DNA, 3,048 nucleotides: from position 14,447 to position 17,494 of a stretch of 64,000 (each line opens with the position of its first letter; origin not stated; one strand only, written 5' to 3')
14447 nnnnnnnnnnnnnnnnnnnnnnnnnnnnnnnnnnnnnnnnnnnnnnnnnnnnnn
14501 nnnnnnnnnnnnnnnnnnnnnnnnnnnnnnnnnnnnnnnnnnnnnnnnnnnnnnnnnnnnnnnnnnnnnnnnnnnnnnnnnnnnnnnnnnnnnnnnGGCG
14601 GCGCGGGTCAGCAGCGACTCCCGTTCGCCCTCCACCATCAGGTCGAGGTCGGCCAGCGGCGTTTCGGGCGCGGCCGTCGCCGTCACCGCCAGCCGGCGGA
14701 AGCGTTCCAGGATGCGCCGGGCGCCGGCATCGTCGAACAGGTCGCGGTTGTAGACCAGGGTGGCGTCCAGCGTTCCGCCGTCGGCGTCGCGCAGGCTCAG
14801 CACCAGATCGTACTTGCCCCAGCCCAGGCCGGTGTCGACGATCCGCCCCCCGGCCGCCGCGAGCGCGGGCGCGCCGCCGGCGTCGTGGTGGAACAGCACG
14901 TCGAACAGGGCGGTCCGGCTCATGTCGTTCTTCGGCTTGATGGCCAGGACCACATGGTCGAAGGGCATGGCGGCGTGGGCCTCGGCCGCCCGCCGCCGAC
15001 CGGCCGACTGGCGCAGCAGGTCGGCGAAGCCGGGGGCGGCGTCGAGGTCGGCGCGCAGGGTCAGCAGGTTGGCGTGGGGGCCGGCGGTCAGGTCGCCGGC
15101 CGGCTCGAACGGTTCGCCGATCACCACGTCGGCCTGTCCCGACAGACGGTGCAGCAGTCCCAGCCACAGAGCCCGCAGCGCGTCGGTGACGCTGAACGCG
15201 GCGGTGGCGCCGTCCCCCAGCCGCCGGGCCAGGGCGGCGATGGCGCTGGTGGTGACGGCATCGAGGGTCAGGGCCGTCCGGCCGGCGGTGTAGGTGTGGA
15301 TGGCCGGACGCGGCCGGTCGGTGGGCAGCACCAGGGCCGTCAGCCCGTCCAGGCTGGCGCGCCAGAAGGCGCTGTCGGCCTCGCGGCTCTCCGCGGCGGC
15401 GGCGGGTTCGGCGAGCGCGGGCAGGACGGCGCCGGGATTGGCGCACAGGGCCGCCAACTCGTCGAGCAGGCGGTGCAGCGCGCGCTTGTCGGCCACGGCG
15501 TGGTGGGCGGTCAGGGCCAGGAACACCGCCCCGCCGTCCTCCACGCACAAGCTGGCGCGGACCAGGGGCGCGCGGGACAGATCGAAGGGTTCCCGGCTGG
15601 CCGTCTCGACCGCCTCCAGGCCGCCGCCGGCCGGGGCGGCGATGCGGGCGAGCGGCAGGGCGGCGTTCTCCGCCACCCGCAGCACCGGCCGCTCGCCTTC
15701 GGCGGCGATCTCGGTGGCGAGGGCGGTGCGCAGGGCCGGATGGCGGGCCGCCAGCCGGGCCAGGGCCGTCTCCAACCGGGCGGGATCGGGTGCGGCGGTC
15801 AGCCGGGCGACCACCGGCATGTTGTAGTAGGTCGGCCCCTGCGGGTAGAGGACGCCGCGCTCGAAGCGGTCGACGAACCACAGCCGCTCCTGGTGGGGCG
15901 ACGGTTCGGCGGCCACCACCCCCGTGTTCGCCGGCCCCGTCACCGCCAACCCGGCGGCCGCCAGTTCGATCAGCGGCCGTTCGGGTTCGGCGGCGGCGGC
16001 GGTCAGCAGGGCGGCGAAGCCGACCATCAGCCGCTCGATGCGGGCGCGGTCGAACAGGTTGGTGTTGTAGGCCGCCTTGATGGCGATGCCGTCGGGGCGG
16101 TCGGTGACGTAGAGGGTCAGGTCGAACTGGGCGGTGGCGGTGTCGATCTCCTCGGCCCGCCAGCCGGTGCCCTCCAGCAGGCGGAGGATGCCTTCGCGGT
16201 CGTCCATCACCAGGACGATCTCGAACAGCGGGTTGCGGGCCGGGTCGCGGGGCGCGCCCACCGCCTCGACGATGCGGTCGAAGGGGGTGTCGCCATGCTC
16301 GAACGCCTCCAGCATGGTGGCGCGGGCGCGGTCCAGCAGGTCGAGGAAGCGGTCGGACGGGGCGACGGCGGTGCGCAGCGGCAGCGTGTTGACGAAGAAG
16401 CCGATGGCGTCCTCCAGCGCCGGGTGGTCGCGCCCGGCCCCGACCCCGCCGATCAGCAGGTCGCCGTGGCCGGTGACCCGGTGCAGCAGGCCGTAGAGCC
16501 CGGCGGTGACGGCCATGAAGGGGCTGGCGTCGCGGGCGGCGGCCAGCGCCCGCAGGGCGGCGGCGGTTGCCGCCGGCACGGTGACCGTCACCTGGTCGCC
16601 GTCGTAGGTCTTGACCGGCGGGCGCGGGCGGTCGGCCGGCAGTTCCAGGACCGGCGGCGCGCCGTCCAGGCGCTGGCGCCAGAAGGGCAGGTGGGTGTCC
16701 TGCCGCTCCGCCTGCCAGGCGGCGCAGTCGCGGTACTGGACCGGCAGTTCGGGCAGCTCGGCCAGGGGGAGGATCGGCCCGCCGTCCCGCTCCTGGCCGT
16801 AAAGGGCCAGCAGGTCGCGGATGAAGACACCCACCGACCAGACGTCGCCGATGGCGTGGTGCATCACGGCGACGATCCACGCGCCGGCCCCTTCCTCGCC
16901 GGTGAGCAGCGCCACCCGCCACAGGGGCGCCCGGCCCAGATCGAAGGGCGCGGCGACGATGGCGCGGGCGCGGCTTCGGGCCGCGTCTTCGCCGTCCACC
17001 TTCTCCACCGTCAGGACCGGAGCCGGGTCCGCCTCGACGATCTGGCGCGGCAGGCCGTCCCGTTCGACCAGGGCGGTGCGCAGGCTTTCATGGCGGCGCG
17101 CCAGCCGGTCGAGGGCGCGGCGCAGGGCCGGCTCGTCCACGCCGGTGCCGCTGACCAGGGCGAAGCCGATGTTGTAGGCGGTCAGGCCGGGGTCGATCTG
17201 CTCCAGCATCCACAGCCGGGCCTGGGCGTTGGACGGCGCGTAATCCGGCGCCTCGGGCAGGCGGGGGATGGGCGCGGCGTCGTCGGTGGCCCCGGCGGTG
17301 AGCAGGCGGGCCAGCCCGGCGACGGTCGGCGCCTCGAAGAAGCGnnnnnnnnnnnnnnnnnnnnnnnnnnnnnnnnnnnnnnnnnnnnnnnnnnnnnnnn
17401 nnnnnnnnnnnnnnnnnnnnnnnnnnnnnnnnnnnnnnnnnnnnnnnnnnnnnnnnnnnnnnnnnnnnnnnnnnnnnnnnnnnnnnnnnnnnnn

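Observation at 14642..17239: Two consecutive condensation-type domains, the second with the active site changed to HHAVADK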

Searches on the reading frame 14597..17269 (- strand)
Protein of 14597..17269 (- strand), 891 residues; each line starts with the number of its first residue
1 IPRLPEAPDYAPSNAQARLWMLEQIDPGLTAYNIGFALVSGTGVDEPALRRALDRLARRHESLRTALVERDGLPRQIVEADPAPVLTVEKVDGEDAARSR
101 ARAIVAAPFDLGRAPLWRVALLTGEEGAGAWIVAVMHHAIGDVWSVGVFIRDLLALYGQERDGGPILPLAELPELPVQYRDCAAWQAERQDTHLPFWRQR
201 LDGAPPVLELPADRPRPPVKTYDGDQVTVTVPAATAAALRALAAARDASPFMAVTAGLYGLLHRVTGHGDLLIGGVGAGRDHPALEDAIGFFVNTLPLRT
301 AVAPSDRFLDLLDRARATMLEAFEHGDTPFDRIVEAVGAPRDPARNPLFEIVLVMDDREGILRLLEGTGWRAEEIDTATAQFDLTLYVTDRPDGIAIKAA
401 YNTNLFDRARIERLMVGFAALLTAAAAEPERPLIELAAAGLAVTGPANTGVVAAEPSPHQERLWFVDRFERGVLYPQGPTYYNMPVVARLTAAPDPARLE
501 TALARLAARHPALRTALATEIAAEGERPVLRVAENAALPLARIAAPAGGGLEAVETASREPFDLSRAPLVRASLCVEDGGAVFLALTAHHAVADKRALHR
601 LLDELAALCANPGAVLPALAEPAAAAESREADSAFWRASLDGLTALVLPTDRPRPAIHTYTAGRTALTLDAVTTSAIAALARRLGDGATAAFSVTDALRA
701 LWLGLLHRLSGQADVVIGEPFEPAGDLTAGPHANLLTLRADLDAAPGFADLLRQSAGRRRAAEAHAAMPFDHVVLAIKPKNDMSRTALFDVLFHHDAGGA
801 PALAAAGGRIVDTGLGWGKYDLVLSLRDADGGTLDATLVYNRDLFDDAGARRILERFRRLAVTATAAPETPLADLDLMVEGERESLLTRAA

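Call 36: find_homologous_proteins(query=window:14597-17269:-, max_evalue=1e-30)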
Query window:14597-17269:- (891 aa): 784 proteins with E <= 1e-30 among 8000 candidates; the best 120 are listed.
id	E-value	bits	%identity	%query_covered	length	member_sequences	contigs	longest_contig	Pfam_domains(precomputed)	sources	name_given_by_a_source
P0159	2.4e-193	663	55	62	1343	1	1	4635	PF00668.26,PF00550.32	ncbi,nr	ncbi:MAG: hypothetical protein B7Z52_02465 [Burkholderiales bacterium 12-64-5]|nr:MAG: hypothetical 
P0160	3.4e-183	629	47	86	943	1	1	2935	PF00668.26,PF00550.32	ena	-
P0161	1.8e-180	620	50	69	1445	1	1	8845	PF00668.26,PF00550.32,PF00501.35,PF13193.13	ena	-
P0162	5.2e-147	509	40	47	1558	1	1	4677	PF00668.26,PF00550.32,PF00501.35,PF13193.13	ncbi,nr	ncbi:MAG: amino acid adenylation domain-containing protein, partial [Gemmatimonadetes bacterium]|nr:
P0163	2.0e-141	491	38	48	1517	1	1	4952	PF00668.26,PF00550.32,PF00501.35,PF13193.13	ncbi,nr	ncbi:MAG TPA: amino acid adenylation domain-containing protein, partial [Longimicrobium sp.]|nr:amin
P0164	3.5e-140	487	40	48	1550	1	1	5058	PF00668.26,PF00550.32,PF00501.35,PF13193.13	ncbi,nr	ncbi:MAG TPA: amino acid adenylation domain-containing protein, partial [Longimicrobium sp.]|nr:amin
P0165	1.2e-139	485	40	48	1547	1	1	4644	PF00668.26,PF00550.32,PF00501.35,PF13193.13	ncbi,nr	ncbi:MAG TPA: amino acid adenylation domain-containing protein, partial [Longimicrobium sp.]|nr:amin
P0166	3.3e-137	477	37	45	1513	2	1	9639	PF00668.26,PF00550.32,PF00501.35,PF13193.13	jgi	jgi:amino acid adenylation domain-containing protein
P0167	9.2e-135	469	37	49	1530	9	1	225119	PF00668.26,PF00550.32,PF00501.35,PF13193.13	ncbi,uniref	ncbi:amino acid adenylation domain-containing protein [Streptomyces sp. NPDC001933]|uniref:amino aci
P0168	1.6e-134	468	38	49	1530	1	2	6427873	PF00668.26,PF00550.32,PF00501.35,PF13193.13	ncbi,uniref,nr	ncbi:hypothetical protein Skr01_61970 [Sphaerisporangium krabiense]|uniref:Amino acid adenylation do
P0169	2.1e-133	464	40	48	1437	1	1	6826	PF00668.26,PF00550.32,PF00501.35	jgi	jgi:non-ribosomal peptide synthetase component F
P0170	4.7e-132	460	39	48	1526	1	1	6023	PF00668.26,PF00550.32,PF00501.35,PF13193.13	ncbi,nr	ncbi:MAG TPA: amino acid adenylation domain-containing protein, partial [Thermoanaerobaculia bacteri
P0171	5.4e-131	456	36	43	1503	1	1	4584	PF00668.26,PF00550.32,PF18563.7,PF00501.35,PF13193.13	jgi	jgi:amino acid adenylation domain-containing protein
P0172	3.3e-128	447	40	44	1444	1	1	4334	PF00668.26,PF00550.32,PF00501.35,PF13193.13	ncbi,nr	ncbi:MAG: amino acid adenylation domain-containing protein, partial [Acidobacteriota bacterium]|nr:a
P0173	1.0e-127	446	40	48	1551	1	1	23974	PF00668.26,PF00550.32,PF00501.35,PF13193.13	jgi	jgi:amino acid adenylation domain-containing protein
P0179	1.1e-122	429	35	98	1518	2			PF00668.26,PF00550.32,PF00501.35,PF13193.13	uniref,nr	uniref:non-ribosomal peptide synthetase n=1 Tax=Pseudomonas sp. TH31 TaxID=2796396 RepID=UPI001F5BDE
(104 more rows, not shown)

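Call 38: find_encoding_contigs(protein=P0179, flank=10000, max_places=3)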
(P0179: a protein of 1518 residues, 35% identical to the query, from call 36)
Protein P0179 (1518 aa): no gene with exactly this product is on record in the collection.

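Call 39: find_encoding_contigs(protein=P0161, flank=10000, max_places=3)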
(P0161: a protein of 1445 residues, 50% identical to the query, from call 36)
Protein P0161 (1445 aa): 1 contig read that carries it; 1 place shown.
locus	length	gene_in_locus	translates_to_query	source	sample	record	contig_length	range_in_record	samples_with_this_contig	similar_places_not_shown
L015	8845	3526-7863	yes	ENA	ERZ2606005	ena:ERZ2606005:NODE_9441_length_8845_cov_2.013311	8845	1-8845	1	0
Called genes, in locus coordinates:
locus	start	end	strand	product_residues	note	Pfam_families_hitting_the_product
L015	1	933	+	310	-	?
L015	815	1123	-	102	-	-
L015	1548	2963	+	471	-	PF00550:PP-binding, PF00668:Condensation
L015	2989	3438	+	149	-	PF00668:Condensation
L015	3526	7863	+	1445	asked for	PF00668:Condensation, PF00501:AMP-binding, PF13193:AMP-binding_C, PF00550:PP-binding, PF00668:Condensation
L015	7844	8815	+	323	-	PF00668:Condensation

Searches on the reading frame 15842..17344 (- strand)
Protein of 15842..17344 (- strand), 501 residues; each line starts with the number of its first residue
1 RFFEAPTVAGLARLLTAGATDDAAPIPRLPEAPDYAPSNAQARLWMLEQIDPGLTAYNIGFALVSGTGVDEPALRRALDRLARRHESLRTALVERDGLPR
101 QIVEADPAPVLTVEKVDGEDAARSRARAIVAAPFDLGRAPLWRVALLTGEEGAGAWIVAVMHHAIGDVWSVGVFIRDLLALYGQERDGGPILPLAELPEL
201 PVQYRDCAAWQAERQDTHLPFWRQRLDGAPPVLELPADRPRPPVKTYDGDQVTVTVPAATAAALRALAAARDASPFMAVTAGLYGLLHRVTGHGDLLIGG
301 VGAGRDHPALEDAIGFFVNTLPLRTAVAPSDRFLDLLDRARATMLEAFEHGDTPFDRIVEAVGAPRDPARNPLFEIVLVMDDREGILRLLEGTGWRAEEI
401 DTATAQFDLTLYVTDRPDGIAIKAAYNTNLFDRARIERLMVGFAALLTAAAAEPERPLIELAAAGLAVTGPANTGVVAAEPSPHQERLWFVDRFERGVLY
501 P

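Call 7: search_protein_families(library=pfam, proteins=[window:15842-17344:-], max_evalue=0.01)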
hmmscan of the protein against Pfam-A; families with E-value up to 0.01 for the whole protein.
window:15842-17344:- (501 aa): 1 family
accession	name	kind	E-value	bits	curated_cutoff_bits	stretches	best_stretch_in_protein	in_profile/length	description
PF00668.25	Condensation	-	1.1e-87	295.1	30.6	1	34-461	4-444/456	Condensation domain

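Call 8: search_solved_structures(query=window:15842-17344:-, max_evalue=0.00001)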
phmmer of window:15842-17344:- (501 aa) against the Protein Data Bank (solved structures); distinct sequences matched with E-value up to 0.00001: 44.
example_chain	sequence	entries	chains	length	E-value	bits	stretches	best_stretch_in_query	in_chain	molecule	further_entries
6p1j_A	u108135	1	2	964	2.3e-67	230.8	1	37-465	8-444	Txo2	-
6oyf_A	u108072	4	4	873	3.3e-64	220.4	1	38-465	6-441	Txo1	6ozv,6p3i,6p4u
7kvw_A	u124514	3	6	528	5.2e-64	219.7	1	2-460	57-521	PCP-C didomain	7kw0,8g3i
8fx6_A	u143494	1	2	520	1.2e-63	218.6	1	2-458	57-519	PCP-C didomain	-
7kw2_A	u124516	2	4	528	4.8e-63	216.6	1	2-460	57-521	PCP-C didomain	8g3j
8fx7_A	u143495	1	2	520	1.1e-62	215.4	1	2-458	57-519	PCP-C didomain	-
2jgp_A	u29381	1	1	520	3.4e-60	207.2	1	2-461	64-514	TYROCIDINE SYNTHETASE 3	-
5u89_A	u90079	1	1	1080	1.3e-57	198.7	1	2-460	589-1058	Amino acid adenylation domain protein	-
6mfw_A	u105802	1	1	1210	1.8e-53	185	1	2-451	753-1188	Linear gramicidin synthase subunit A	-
6mfy_A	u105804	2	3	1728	5.8e-53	183.3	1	2-450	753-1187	Linear gramicidin synthase subunit A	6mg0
6mfz_A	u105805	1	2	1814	6.3e-53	183.2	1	2-450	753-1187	Linear gramicidin synthase subunit A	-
6mfx_A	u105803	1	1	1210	2.3e-52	181.3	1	2-451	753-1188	Linear gramicidin synthase subunit A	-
9be3_A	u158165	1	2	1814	9.4e-52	179.3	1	2-450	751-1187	Linear gramicidin synthase subunit A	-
9be4_A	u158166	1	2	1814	9.4e-52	179.3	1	2-450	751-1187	Linear gramicidin synthase subunit A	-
9meh_A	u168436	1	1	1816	9.5e-52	179.3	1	2-450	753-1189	Linear gramicidin synthase subunit A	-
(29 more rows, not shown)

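Call 40: search_protein_families(library=ncbifam, proteins=[window:15962-17245:-], max_evalue=0.001)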
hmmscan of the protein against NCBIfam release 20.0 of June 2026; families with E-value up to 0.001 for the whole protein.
window:15962-17245:- (428 aa): 6 families
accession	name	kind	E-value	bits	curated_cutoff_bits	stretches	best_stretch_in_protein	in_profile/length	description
NF004282.0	PRK05691.1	subfamily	4.6e-73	245.3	4090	1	3-427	677-1106/4334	non-ribosomal peptide synthase/polyketide synthase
NF047350.1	aureusi_NRPS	equivalog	1.2e-53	181.6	2500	1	1-414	994-1394/2373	aureusimine non-ribosomal peptide synthetase AusA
NF038078.1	NRPS_MxcG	equivalog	9.5e-12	43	2300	1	5-424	8-423/1442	myxochelin non-ribosomal peptide synthetase MxcG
TIGR03443.1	alpha_am_amid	equivalog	4.9e-11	40.7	1030.1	1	189-425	2-208/1390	L-aminoadipate-semialdehyde dehydrogenase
NF007605.2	PRK10252.1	equivalog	1.8e-09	35.6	2400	1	6-422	8-424/1292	enterobactin non-ribosomal peptide synthetase EntF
NF006787.0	PRK09294.1-1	subfamily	4.6e-05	22.5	396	1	15-239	14-224/420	acyltransferase PapA5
